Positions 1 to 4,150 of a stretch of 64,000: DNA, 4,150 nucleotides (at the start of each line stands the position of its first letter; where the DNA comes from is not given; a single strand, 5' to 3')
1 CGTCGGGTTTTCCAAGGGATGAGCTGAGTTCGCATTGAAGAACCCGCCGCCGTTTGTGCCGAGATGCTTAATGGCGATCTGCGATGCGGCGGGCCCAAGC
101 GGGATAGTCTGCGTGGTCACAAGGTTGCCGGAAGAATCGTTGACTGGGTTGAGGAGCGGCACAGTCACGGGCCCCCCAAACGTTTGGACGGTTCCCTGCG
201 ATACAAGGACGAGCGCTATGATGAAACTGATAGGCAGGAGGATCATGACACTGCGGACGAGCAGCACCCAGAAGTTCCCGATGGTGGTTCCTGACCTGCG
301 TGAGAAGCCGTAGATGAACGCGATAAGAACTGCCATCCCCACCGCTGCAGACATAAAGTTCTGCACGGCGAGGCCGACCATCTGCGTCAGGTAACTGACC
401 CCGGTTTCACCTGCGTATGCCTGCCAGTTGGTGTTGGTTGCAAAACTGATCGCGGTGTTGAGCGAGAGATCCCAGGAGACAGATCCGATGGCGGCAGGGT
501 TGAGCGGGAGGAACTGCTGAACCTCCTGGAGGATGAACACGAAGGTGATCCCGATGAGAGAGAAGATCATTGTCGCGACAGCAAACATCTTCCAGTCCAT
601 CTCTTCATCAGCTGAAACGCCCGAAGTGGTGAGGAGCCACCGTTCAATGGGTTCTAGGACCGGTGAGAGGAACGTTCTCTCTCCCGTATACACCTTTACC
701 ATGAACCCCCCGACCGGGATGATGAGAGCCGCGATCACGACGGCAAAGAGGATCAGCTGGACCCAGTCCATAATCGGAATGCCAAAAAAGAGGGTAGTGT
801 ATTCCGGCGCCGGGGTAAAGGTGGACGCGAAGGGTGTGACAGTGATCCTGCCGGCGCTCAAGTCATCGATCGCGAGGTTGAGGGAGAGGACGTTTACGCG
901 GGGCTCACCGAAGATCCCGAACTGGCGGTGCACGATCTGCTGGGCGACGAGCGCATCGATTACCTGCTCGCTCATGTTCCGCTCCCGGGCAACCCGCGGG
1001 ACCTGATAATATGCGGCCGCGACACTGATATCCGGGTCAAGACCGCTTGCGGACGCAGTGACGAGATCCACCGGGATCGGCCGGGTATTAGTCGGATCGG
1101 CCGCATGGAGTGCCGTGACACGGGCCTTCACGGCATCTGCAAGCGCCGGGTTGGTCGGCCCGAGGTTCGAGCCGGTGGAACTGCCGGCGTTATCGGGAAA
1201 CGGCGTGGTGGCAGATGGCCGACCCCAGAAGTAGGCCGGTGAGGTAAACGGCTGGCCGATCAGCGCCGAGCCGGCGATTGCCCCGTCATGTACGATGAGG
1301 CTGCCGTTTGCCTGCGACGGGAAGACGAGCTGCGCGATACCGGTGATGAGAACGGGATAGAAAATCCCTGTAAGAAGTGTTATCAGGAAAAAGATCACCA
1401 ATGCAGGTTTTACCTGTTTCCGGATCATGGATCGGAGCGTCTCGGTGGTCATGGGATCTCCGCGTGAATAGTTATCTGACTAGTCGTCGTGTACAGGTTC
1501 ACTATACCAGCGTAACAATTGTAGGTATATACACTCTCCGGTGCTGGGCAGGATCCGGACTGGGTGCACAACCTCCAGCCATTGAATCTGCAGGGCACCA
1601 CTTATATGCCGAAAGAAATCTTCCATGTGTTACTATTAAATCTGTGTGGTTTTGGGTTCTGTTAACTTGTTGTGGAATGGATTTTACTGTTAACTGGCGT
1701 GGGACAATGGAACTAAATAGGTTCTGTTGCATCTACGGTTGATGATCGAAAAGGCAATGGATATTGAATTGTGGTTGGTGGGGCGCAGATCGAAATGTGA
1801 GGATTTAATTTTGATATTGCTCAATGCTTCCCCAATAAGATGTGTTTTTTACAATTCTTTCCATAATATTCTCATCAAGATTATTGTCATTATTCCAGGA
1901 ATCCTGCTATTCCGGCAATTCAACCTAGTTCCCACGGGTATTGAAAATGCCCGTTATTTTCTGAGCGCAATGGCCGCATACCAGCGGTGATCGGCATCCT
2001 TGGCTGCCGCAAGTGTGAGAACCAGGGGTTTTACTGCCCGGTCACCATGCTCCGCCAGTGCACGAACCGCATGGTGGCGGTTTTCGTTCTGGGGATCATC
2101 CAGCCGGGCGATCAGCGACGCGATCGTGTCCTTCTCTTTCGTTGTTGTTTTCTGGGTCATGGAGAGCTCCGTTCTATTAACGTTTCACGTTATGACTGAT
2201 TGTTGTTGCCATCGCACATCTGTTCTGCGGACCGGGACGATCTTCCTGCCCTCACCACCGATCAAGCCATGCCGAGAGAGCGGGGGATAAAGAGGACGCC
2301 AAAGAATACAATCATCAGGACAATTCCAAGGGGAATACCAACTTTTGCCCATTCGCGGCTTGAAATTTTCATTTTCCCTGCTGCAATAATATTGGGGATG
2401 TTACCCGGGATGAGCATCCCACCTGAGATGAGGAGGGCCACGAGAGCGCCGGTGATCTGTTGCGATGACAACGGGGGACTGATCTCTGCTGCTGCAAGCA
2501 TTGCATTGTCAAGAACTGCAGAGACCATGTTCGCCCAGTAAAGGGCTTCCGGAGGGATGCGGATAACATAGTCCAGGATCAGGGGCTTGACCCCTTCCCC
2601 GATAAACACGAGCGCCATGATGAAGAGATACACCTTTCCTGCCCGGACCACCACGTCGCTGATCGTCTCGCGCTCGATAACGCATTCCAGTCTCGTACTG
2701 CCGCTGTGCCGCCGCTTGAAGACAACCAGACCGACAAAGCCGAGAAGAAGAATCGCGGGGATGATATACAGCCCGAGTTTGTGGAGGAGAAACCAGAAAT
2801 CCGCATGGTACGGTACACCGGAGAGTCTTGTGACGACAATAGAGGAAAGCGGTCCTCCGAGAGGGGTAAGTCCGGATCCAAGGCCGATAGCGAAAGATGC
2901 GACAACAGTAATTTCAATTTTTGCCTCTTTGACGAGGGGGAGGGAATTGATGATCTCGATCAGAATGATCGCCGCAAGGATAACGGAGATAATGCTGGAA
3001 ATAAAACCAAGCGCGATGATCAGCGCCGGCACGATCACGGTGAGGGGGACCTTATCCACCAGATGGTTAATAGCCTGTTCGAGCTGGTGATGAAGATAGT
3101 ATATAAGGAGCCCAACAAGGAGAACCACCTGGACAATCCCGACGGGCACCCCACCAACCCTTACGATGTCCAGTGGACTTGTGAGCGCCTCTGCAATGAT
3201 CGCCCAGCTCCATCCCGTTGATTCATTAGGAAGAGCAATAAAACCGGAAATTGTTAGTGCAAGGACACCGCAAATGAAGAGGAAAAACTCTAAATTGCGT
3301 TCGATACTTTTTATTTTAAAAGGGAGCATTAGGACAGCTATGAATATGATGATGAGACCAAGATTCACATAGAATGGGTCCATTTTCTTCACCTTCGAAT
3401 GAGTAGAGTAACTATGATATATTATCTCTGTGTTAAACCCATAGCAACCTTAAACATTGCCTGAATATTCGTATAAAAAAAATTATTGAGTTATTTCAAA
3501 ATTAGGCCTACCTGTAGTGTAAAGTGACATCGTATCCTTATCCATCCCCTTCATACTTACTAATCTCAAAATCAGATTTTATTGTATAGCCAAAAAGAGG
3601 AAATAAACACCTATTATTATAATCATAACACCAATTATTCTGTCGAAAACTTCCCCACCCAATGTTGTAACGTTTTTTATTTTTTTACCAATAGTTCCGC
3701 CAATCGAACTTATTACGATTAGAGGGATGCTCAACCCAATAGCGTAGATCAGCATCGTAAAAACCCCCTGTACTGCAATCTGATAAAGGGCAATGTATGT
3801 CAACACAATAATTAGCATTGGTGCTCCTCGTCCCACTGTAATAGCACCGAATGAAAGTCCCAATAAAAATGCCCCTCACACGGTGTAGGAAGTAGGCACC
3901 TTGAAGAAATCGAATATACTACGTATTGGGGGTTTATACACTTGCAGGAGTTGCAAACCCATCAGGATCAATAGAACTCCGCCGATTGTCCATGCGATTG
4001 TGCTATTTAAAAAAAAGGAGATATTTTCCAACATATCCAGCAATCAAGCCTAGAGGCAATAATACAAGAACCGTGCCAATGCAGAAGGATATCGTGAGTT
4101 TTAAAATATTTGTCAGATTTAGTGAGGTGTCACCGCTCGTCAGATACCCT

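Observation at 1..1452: kdpC runs in frame into kdpA with no stop codon: non-canonical order and an apparent C-A fusion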

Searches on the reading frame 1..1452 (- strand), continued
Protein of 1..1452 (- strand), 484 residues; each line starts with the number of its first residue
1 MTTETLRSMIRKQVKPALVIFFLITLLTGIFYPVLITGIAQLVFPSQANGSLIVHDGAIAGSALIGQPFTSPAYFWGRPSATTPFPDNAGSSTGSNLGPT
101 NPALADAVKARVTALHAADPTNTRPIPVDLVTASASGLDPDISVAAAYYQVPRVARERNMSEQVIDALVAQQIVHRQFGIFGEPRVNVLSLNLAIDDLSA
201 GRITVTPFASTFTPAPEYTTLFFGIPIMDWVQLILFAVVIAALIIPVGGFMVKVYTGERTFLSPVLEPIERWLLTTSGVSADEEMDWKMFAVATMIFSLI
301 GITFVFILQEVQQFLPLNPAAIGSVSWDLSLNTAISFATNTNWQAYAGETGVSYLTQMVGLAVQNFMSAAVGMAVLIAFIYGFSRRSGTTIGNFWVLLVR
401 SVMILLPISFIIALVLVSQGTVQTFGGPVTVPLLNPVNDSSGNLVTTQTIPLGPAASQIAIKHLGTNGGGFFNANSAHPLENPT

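Call 71: find_encoding_contigs(protein=P0306, flank=6000, max_places=1)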
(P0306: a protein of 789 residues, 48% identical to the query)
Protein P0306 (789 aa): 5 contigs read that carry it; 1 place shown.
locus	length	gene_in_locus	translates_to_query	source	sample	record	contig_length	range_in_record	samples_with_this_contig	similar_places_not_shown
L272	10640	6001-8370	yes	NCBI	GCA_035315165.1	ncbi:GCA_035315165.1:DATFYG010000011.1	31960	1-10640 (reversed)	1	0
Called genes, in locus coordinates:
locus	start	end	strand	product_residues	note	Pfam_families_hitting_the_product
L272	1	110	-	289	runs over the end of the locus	PF00950:ABC-3, PF01032:FecCD (weak)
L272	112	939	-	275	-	PF00005:ABC_tran, PF13304:AAA_21 (weak)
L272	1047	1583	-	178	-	-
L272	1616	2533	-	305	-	PF01297:ZnuA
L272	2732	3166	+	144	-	PF12802:MarR_2 (faint), PF01047:MarR (weak), PF01325:Fe_dep_repress (weak), PF02742:Fe_dep_repr_C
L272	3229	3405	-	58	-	-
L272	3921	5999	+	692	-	PF00122:E1-E2_ATPase, PF00702:Hydrolase, PF08282:Hydrolase_3 (faint)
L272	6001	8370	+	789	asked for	PF02669:KdpC, PF03814:KdpA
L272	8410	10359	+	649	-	PF02702:KdpD, PF00582:Usp (weak), PF13493:DUF4118, PF13492:GAF_3 (weak)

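Call 79: predict_structure(alignment_id=A3)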
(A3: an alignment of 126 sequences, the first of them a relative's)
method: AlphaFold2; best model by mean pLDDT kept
length: 809 residues; sequences in the alignment: 126
mean_pLDDT: 87.3   pTM: 0.90
mean pLDDT of the five models: 87.3, 86.3, 82.8, 81.9, 79.7
residues with pLDDT >= 90: 492; 70-90: 226; 50-70: 74; < 50: 17
segments of 3 or more residues with pLDDT < 50: 469-474, 691-693, 805-809
pLDDT, mean of each block of 10 residues (from residue 1): 71 94 97 97 96 92 91 93 66 75 90 95 93 87 95 95 93 92 94 95 76 58 87 96 96 94 91 91 93 97 96 93 91 90 70 93 93 97 89 96 96 96 93 86 86 91 70 62 90 92 96 95 95 93 92 83 90 91 72 83 85 85 93 92 88 94 91 89 78 65 83 65 91 94 97 85 85 93 65 62 45
secondary structure, 60 per line:
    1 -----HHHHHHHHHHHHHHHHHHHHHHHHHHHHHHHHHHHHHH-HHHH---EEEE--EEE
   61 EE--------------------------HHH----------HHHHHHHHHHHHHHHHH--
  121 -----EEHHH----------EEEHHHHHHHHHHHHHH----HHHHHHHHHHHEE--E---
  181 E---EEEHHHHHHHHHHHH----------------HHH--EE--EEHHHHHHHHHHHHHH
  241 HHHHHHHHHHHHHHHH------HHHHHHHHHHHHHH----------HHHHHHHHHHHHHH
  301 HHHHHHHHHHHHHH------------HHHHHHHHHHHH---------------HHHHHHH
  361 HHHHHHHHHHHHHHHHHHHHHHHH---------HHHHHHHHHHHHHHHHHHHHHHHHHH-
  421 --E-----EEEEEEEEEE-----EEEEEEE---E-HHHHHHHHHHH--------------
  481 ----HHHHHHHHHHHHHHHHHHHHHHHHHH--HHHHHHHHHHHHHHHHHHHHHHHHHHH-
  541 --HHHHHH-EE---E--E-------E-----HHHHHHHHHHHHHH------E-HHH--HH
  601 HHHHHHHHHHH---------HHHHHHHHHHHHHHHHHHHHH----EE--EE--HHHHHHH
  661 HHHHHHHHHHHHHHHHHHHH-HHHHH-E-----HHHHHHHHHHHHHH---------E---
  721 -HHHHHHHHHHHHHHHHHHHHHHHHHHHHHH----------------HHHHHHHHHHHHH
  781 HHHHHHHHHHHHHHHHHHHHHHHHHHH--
elements in order (helices of 4 or more, strands of 3 or more residues): H6-43 H45-48 E52-55 E58-62 H102-118 E141-143 H144-157 H162-172 E185-187 H188-199 H227-256 H263-276 H287-314 H327-338 H354-384 H394-419 E429-438 E444-450 H456-466 H485-510 H513-539 H543-548 H572-585 H599-611 H621-641 H654-680 H682-686 H694-707 H722-751 H768-807

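Call 81: fold_search(model_id=the predicted structure, library=pdb)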
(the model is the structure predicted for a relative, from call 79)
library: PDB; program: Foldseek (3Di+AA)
matches with E <= 10: 399; with E <= 0.001: 24
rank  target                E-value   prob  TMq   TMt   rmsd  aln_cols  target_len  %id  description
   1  7nnp_A                1.1e-43  1.00  0.65  0.94   3.0       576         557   49  Rb-loaded cryo-EM structure of the E1-ATP KdpFABC complex. (released 2021-07-28)
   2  5mrw_A                5.3e-43  1.00  0.65  0.94   3.0       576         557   49  Structure of the KdpFABC complex (released 2017-06-21)
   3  6hra_A                1.4e-41  1.00  0.65  0.94   2.9       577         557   50  Cryo-EM structure of the KdpFABC complex in an E1 outward-facing state (state 1) (released 2018-12-05)
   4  7bgy_C                5.8e-11  1.00  0.22  0.92   1.6       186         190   49  Cryo-EM Structure of KdpFABC in E2Pi state with MgF4 (released 2021-01-27)
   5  9zwn_C                2.1e-10  1.00  0.22  0.91   1.7       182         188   49  High-resolution cryo-EM structure of KdpFABC in the E2P state in lipid nanodisc (released 2026-04-01)
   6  5mrw_C                2.2e-10  1.00  0.22  0.93   1.6       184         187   49  Structure of the KdpFABC complex (released 2017-06-21)
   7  7bh1_C                3.1e-10  1.00  0.22  0.93   1.6       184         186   49  Cryo-EM Structure of KdpFABC in E1 state with K (released 2021-01-27)
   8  6hrb_C                3.4e-10  1.00  0.22  0.91   1.7       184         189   49  Cryo-EM structure of the KdpFABC complex in an E2 inward-facing state (state 2) (released 2018-12-05)
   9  7lc6_C                5.6e-10  1.00  0.22  0.92   1.7       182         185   49  Cryo-EM Structure of KdpFABC in E2-P state with BeF3 (released 2021-01-27)
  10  7lc3_C                8.1e-10  1.00  0.22  0.92   1.6       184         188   49  CryoEM Structure of KdpFABC in E1-ATP state (released 2021-01-27)
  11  8k1t_I                2.4e-06  1.00  0.37  0.64   8.9       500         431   18  Potassium transporter KtrAB from Bacillus subtilis in ATP-bound state with addition of MgCl2 (released 2024-04-03)
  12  7zpo_M                2.5e-06  1.00  0.37  0.62   8.2       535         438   14  native KtrAB complex (released 2023-05-10)
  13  7zpr_G                2.9e-06  1.00  0.39  0.68   6.3       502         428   15  KtrAB complex with N-terminal deletion of KtrB 1-19 (released 2023-05-10)
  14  7zp9_G                3.3e-06  1.00  0.39  0.67   6.3       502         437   15  KtrAB complex - KtrA8 ring with a KtrB dimer on each side (released 2023-05-10)
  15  7zp9_C                4.6e-06  1.00  0.40  0.69   6.8       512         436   15  KtrAB complex - KtrA8 ring with a KtrB dimer on each side (released 2023-05-10)
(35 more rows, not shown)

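Call 82: find_encoding_contigs(protein=P0002, flank=8000, max_places=2)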
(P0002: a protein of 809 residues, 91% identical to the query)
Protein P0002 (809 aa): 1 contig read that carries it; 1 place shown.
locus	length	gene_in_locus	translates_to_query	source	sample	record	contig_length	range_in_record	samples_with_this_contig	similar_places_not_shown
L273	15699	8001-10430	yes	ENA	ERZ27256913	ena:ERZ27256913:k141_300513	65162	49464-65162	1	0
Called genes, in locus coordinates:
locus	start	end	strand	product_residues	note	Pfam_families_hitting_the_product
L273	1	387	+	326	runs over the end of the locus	-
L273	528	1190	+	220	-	PF20247:DUF6602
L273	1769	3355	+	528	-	PF00324:AA_permease, PF13520:AA_permease_2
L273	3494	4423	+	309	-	PF00481:PP2C, PF13672:PP2C_2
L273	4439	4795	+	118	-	PF00543:P-II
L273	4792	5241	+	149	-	PF00543:P-II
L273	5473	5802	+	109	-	PF00543:P-II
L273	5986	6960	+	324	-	PF00069:Pkinase, PF07714:PK_Tyr_Ser-Thr, PF01636:APH (faint), PF03109:ABC1 (weak), PF14531:Kinase-like (weak)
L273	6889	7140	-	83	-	-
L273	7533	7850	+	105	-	PF13424:TPR_12 (faint), PF13181:TPR_8 (faint), PF13428:TPR_14 (faint), PF13371:TPR_9 (weak), PF13432:TPR_16 (weak), PF00515:TPR_1, PF07719:TPR_2, PF13414:TPR_11 (weak), +1 more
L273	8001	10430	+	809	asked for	PF02669:KdpC, PF03814:KdpA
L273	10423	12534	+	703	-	PF00122:E1-E2_ATPase, PF00702:Hydrolase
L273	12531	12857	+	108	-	-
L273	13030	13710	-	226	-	PF00160:Pro_isomerase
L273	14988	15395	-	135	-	PF06677:Auto_anti-p27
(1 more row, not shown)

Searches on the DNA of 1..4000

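Call 12: search_rna_families(source=window, start=1, end=4000, threshold=evalue, max_evalue=1)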
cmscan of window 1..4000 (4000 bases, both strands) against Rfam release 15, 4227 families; matches with E-value up to 1: 0.
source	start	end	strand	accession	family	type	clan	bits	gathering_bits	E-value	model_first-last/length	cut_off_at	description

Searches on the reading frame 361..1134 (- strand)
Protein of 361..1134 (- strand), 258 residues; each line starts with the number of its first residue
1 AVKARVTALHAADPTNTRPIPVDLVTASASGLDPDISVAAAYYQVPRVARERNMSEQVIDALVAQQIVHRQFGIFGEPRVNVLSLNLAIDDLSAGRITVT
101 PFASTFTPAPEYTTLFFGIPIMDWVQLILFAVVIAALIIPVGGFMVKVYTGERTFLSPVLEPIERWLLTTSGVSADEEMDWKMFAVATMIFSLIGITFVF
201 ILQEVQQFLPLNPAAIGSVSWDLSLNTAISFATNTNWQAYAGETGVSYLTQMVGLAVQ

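Call 16: find_related_loci(query=A1, collection=genome_contigs, flank=6000)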
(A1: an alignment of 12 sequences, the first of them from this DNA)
Query A1 (258 aa) in genome_contigs; peptide patterns used: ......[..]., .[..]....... (x = any residue, [..] = any of these).
600 stretches matched a pattern (row limit reached: there are more); 597 encode a relative of the query (tblastn E <= 1e-3); the best 80 are kept; 80 distinct loci.
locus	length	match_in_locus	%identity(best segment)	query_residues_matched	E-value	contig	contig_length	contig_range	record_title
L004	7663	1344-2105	70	2-258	2e-120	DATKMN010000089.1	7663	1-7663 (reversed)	MAG TPA_asm: Methanoregula sp. isolate SMAG_U14712 k141_1342485, whole genome shotgun sequence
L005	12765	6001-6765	69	1-258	2e-118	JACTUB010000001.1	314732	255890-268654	MAG: Methanoregulaceae archaeon isolate SPRUCE.2016.20.metabat2.79 SPRUCE.2016.20_scaffold_12, whole genome shotgun sequ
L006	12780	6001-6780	65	1-258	5e-105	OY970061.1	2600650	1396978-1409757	MAG: uncultured Methanoregulaceae archaeon isolate MFD01231.bin.c.5 genome assembly, chromosome: 1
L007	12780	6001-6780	58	1-258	6e-92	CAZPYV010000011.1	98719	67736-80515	MAG TPA_asm: uncultured Methanoregula sp. isolate SRP302447_co1_110 genome assembly, contig: NODE_742_length_98719_cov_7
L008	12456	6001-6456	56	106-258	2e-50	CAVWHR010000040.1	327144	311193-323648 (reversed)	MAG: uncultured Chloroflexia bacterium isolate MFD01299.bin.2.145 genome assembly, contig: contig_7607, whole genome sho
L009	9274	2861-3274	57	121-258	1e-49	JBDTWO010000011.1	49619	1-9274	MAG: Chloroflexota bacterium isolate cluster3_bin.94 NODE_1681_length_49619_cov_10.720644, whole genome shotgun sequence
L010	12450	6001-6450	46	96-258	6e-44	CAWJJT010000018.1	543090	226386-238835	MAG: uncultured Alphaproteobacteria bacterium isolate MFD05513.bin.2.25 genome assembly, contig: contig_9713, whole geno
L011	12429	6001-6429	49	116-258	6e-44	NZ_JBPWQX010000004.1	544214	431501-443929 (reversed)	Rhizobium sp. F40D2 tig00000004, whole genome shotgun sequence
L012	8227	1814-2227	52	121-258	2e-43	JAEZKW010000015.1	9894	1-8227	MAG: Bacillota bacterium isolate OH_CDB_50 k127_56102, whole genome shotgun sequence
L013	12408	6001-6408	50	123-258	5e-43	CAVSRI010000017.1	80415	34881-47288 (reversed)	MAG: uncultured delta proteobacterium isolate MFD01476.bin.2.138 genome assembly, contig: contig_17413, whole genome sho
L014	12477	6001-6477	45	101-258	3e-42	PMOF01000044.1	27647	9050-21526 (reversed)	MAG: Acidobacteriaceae bacterium isolate palsa_87 73.20110600_P1M.13_contig_10332, whole genome shotgun sequence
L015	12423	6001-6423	48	118-258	4e-42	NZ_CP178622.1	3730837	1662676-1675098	Bdellovibrio sp. HCB117 chromosome, complete genome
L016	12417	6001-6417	50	122-258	2e-41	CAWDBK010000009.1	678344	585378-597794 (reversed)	MAG: uncultured Acidobacteriota bacterium isolate MFD01633.bin.2.1 genome assembly, contig: contig_14809, whole genome s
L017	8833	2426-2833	52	123-258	1e-41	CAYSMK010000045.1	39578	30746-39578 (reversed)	MAG TPA_asm: uncultured Geobacter sp. isolate binchicken_co269_58 genome assembly, contig: NODE_838_length_39578_cov_218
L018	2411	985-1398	49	121-258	1e-41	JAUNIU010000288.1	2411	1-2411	MAG: Eubacteriales bacterium isolate S29M_St_14 NODE_14148_length_2411_cov_5.733447, whole genome shotgun sequence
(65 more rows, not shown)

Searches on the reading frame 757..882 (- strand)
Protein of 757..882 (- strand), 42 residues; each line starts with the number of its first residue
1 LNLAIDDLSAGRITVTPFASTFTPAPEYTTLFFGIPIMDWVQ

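Call 18: search_protein_families(library=pfam, proteins=[window:757-882:-], max_evalue=10)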
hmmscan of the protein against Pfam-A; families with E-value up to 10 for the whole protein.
seq(42 aa): 0 families
